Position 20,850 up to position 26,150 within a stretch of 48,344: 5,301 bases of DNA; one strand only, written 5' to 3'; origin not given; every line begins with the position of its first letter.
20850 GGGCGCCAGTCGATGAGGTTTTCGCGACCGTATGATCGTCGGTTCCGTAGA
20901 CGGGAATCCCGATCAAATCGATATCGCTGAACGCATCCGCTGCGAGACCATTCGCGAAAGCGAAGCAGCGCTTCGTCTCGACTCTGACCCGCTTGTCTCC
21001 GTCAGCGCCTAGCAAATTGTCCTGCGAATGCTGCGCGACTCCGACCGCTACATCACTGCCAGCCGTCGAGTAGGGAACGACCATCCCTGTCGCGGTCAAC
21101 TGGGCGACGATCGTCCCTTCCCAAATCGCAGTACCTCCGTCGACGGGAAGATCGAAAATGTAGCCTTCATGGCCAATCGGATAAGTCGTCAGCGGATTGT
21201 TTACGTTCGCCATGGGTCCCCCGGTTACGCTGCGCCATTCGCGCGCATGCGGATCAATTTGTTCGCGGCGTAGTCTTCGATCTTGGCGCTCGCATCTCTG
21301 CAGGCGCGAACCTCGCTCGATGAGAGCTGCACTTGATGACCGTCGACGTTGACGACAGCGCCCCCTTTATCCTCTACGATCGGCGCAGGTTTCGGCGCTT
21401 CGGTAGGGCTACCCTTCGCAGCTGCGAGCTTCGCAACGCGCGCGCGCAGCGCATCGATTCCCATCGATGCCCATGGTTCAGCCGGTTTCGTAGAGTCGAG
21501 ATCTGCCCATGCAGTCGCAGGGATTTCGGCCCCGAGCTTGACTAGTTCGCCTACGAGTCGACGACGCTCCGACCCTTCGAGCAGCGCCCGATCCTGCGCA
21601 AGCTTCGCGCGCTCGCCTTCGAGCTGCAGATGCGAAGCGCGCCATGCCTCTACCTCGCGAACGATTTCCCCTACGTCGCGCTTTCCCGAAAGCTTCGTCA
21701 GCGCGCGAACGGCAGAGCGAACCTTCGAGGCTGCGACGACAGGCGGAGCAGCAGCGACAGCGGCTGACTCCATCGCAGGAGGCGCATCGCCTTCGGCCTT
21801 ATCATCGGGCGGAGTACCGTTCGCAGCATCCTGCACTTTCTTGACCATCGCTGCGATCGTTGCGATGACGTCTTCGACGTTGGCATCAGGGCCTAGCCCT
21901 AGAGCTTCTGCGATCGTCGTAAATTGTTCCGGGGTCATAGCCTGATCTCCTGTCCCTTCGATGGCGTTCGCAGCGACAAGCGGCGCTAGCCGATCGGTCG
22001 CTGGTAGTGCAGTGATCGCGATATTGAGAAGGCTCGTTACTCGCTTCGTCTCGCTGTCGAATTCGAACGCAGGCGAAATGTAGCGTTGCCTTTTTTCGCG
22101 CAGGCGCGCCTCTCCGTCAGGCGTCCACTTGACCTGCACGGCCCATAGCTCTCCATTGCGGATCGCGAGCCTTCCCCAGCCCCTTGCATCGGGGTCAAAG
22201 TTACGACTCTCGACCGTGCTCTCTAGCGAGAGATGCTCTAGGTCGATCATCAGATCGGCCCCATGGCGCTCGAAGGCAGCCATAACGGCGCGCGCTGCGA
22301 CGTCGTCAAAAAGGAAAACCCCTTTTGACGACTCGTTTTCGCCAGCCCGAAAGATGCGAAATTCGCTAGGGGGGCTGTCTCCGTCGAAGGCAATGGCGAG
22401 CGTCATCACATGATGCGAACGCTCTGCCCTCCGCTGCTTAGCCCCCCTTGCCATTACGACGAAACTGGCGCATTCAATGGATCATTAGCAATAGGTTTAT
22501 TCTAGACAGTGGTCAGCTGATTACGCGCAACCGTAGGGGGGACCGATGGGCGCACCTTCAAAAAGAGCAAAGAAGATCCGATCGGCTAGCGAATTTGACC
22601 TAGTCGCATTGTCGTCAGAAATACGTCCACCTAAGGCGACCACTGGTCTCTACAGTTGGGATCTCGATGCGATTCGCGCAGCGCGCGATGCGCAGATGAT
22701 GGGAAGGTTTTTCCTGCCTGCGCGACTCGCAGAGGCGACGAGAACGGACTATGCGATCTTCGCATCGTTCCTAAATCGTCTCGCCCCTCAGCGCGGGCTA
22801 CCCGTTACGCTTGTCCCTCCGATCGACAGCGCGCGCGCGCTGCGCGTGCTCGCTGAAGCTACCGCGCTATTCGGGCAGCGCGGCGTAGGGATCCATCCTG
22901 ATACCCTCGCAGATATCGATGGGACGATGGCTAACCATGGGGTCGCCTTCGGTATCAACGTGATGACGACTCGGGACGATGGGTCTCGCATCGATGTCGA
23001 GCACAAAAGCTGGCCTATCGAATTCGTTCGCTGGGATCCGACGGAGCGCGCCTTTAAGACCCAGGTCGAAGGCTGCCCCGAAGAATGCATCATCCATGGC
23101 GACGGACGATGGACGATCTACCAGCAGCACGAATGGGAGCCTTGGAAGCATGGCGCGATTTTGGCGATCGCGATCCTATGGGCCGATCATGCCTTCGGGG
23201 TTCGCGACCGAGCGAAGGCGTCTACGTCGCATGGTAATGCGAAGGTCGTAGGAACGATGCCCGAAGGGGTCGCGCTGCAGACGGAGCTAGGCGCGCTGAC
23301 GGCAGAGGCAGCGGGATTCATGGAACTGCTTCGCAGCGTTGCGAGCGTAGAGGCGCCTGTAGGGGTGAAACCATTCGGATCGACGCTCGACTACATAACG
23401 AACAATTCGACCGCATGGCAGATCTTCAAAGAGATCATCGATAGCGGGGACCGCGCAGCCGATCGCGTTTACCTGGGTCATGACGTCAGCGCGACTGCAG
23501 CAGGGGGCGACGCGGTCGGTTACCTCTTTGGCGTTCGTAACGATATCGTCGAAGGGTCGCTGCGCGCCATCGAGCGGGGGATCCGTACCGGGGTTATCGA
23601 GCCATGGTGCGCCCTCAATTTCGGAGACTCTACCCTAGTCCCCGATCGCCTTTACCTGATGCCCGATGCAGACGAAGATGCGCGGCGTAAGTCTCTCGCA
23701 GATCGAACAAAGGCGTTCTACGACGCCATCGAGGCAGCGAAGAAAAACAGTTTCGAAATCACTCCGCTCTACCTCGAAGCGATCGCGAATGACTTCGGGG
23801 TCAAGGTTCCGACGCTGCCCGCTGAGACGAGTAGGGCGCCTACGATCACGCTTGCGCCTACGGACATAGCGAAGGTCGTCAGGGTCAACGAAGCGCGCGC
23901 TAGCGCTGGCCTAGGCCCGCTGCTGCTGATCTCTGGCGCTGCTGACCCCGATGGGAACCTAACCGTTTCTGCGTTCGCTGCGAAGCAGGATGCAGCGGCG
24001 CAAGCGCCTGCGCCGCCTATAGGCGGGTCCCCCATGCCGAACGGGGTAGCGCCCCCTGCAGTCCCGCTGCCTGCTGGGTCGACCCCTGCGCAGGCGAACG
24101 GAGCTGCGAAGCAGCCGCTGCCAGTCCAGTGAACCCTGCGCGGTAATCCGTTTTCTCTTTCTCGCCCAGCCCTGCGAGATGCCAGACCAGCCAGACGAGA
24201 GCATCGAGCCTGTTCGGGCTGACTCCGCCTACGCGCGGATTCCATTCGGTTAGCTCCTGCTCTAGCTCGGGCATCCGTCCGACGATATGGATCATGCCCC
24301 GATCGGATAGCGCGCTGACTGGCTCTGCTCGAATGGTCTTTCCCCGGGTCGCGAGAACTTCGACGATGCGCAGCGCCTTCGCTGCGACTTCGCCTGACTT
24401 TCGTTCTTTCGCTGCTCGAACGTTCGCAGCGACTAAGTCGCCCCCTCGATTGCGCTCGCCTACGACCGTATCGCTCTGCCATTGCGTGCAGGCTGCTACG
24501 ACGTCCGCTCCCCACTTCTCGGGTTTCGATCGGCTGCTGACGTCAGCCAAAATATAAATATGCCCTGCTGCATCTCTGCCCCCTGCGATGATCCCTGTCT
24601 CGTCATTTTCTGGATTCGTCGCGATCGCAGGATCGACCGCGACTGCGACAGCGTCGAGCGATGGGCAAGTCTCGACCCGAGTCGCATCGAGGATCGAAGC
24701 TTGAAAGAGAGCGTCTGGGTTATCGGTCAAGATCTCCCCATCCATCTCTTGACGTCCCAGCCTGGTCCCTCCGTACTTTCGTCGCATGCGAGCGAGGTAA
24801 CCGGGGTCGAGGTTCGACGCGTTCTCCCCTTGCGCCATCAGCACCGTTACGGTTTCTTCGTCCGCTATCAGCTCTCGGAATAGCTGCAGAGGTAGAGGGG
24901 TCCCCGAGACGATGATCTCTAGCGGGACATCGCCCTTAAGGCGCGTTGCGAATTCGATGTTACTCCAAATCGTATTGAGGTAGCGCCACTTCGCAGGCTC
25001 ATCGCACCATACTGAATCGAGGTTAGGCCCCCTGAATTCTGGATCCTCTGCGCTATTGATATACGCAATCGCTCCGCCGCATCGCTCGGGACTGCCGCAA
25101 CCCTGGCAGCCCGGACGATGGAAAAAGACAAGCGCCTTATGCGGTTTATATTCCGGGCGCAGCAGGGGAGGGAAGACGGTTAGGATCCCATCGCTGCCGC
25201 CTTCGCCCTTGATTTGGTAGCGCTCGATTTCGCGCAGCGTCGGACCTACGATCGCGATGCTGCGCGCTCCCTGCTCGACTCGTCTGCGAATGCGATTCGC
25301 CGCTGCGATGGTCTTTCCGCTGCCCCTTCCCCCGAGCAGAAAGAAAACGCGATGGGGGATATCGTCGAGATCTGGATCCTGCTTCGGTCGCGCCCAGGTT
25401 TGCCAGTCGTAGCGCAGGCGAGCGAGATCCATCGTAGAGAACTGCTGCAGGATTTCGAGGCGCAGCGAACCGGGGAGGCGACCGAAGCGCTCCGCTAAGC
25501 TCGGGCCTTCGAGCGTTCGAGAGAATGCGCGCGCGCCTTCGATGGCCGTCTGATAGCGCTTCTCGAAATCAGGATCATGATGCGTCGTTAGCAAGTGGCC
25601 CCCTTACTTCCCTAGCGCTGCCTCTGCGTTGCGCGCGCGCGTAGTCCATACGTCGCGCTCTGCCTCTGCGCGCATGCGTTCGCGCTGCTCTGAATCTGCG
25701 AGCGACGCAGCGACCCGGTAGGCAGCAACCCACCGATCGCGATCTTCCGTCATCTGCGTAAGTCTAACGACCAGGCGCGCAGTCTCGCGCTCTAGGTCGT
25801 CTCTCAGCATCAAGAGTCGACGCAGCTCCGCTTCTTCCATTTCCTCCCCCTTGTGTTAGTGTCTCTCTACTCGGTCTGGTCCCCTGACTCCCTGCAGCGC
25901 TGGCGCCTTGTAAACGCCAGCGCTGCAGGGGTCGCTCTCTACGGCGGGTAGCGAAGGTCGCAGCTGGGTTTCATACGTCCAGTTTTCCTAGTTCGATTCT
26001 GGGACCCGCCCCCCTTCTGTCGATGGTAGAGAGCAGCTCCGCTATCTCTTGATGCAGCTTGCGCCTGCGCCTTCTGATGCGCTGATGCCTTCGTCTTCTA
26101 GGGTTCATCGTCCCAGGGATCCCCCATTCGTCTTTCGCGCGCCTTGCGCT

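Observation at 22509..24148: Portal gene lies on a ~1.6-kb segment inverted relative to the whole morphogenesis operon and is bracketed by a short inverted repeat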

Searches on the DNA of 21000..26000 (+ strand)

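Call 7: search_dna_similar(query=window:21000-26000:+, collection=phages, mode=distant, max_rows=30)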
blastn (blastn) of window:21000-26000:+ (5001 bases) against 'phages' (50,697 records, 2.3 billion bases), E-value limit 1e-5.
No match.

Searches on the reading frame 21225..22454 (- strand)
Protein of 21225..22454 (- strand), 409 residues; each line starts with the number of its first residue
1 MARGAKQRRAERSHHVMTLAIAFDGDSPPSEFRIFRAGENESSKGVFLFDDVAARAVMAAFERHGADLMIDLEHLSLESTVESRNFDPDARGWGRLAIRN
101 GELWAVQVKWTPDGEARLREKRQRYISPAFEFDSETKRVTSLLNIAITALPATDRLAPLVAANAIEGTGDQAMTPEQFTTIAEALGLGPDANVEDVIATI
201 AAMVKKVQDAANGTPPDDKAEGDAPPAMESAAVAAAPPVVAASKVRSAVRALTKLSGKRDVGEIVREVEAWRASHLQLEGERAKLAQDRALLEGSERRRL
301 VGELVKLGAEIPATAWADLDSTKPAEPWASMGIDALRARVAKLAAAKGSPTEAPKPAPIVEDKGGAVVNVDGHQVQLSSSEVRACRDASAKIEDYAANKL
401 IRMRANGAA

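Call 3: search_protein_families(library=pfam, proteins=[window:21225-22454:-], max_evalue=0.01)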
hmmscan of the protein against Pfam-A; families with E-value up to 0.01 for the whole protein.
window:21225-22454:- (409 aa): 1 family
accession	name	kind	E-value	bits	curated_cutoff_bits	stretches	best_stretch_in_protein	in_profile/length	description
PF10123.14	Mu-like_Pro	-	2.9e-30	106.4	25.2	1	37-267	6-250/330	Mu-like prophage I protein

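Call 4: search_protein_families(library=phrogs, proteins=[window:21225-22454:-], max_evalue=0.001)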
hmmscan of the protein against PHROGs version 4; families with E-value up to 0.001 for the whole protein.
window:21225-22454:- (409 aa): 2 families
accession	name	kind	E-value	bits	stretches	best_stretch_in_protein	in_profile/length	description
phrog_328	-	head and packaging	8.1e-35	122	1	21-313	14-266/339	head maturation protease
phrog_13230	-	unknown function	0.00012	22.9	1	57-131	48-117/138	-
